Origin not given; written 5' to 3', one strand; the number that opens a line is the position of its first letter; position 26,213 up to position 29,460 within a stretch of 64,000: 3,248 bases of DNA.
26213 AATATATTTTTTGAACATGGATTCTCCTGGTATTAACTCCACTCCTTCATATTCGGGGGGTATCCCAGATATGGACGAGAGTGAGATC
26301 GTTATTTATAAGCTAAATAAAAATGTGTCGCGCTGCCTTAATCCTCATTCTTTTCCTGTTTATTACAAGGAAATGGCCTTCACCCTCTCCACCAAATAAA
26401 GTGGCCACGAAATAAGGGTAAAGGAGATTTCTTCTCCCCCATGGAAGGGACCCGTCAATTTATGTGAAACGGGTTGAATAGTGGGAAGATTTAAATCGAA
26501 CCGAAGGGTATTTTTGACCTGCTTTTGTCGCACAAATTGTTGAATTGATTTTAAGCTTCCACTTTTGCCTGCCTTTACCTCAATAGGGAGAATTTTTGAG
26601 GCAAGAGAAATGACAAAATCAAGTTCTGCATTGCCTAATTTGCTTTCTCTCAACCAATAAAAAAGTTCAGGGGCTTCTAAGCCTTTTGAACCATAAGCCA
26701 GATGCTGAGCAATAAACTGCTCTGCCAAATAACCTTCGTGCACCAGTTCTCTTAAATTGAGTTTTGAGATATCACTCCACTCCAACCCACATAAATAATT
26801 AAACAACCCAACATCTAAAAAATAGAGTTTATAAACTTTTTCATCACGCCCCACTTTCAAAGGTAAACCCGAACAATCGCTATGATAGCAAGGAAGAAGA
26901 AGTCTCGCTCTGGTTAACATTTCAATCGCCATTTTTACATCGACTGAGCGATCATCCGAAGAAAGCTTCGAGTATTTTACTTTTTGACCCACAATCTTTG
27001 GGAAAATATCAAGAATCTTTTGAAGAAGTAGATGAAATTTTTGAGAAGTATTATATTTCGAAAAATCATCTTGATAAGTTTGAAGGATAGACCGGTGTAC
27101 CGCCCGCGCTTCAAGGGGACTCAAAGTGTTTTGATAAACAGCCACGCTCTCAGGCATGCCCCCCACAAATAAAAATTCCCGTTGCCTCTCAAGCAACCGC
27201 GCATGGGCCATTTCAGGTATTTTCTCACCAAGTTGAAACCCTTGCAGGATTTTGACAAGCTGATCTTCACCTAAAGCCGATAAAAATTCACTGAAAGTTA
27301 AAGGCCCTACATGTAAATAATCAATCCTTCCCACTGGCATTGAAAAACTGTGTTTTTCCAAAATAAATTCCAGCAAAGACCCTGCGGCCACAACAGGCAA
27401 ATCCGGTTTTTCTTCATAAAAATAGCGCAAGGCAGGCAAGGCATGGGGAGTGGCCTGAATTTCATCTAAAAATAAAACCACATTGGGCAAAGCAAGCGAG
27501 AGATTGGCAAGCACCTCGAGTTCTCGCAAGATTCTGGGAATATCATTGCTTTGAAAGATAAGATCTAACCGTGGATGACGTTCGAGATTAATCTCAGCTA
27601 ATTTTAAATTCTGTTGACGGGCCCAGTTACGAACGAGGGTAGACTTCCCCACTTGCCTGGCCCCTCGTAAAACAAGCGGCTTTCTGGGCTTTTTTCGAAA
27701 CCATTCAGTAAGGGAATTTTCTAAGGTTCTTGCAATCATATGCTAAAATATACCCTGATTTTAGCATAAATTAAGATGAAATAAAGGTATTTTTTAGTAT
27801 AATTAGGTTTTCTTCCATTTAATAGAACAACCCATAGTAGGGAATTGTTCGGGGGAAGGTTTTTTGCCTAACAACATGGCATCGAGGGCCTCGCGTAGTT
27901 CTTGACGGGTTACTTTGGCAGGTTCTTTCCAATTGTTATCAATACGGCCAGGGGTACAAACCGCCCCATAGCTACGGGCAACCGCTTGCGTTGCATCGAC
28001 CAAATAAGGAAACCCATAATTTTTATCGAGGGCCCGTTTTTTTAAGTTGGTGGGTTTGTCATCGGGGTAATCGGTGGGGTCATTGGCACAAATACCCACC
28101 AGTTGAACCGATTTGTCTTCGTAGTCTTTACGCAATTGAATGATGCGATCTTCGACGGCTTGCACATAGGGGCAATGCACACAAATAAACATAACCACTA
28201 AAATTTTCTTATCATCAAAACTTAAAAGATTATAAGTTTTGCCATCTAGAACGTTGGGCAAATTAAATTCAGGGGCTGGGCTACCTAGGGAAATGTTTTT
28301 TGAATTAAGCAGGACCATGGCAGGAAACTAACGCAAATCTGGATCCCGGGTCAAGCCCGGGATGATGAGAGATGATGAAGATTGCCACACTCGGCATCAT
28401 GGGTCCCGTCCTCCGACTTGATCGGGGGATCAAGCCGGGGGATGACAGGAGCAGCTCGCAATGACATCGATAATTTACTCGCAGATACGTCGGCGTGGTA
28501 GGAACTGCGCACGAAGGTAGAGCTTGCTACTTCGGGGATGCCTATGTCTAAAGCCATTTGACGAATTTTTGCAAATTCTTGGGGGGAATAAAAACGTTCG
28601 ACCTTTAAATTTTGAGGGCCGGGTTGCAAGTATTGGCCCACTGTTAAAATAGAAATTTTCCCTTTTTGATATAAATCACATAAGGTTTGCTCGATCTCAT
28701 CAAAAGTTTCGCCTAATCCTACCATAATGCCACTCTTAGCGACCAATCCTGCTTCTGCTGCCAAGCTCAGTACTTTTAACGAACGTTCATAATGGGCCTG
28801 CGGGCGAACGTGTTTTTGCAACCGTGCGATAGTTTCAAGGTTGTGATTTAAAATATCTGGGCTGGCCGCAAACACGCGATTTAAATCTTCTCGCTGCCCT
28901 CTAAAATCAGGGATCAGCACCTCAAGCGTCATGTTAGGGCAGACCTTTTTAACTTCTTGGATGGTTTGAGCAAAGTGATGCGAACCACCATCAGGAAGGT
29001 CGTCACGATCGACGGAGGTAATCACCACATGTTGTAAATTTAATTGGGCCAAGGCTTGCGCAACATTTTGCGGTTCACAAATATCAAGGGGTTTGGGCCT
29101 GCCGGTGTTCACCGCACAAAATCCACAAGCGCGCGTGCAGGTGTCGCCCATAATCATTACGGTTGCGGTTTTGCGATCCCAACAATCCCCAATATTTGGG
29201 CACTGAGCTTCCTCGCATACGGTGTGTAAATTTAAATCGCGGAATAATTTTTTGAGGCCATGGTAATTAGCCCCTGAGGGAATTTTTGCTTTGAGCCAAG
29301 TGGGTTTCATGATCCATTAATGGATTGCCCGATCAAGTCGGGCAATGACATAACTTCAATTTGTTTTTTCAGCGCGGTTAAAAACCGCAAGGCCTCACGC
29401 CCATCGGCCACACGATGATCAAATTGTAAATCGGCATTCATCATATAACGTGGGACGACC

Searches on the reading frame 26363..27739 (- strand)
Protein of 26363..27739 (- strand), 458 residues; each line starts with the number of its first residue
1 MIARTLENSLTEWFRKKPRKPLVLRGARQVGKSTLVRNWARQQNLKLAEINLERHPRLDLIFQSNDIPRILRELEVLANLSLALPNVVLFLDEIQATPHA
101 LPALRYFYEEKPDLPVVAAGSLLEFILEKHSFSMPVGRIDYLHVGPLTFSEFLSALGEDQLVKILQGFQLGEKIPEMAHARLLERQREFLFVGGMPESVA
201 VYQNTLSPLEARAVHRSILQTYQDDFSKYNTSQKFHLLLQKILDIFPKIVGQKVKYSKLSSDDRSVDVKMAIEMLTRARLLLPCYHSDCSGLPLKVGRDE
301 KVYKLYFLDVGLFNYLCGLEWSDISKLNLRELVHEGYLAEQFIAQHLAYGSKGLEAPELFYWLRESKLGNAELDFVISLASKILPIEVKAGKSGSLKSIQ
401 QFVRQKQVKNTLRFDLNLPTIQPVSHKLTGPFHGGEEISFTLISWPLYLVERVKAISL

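Call 94: search_protein_families(library=pfam, proteins=[window:26363-27739:-], max_evalue=0.01)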
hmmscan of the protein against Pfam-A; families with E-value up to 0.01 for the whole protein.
window:26363-27739:- (458 aa): 4 families
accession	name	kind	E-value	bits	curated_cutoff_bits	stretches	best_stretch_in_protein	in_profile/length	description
PF13635.12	DUF4143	-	2e-25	89.8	28.1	1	223-391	1-160/160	Domain of unknown function (DUF4143)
PF13173.12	AAA_14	-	1.1e-23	84.1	27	1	19-153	2-129/129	AAA domain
PF13191.12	AAA_16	-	0.00042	21.3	32.6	0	10-55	16-63/167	AAA ATPase domain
PF01637.24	ATPase_2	-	0.0034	17.6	33.2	0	8-43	9-44/225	ATPase domain predominantly from Archaea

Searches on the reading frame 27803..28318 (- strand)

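Call 94: search_protein_families(library=pfam, proteins=[window:27803-28318:-], max_evalue=0.01)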
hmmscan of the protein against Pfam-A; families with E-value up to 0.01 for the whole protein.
window:27803-28318:- (171 aa): 2 families
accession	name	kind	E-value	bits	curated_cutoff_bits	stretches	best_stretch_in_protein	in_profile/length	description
PF00578.27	AhpC-TSA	-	2.5e-17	63.4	26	1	12-123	2-104/124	AhpC/TSA family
PF08534.16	Redoxin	-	8.7e-15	55.2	26.6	1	12-120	3-105/148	Redoxin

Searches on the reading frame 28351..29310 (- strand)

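Call 94: search_protein_families(library=pfam, proteins=[window:28351-29310:-], max_evalue=0.01)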
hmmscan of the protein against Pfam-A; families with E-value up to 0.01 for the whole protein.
window:28351-29310:- (319 aa): 2 families
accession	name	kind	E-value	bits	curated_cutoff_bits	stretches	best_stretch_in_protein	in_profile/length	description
PF04055.27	Radical_SAM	-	6.3e-21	75.7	29.5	1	52-210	1-163/166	Radical SAM superfamily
PF16881.10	LIAS_N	-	2.2e-14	54.2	27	1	3-37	62-96/96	N-terminal domain of lipoyl synthase of Radical_SAM family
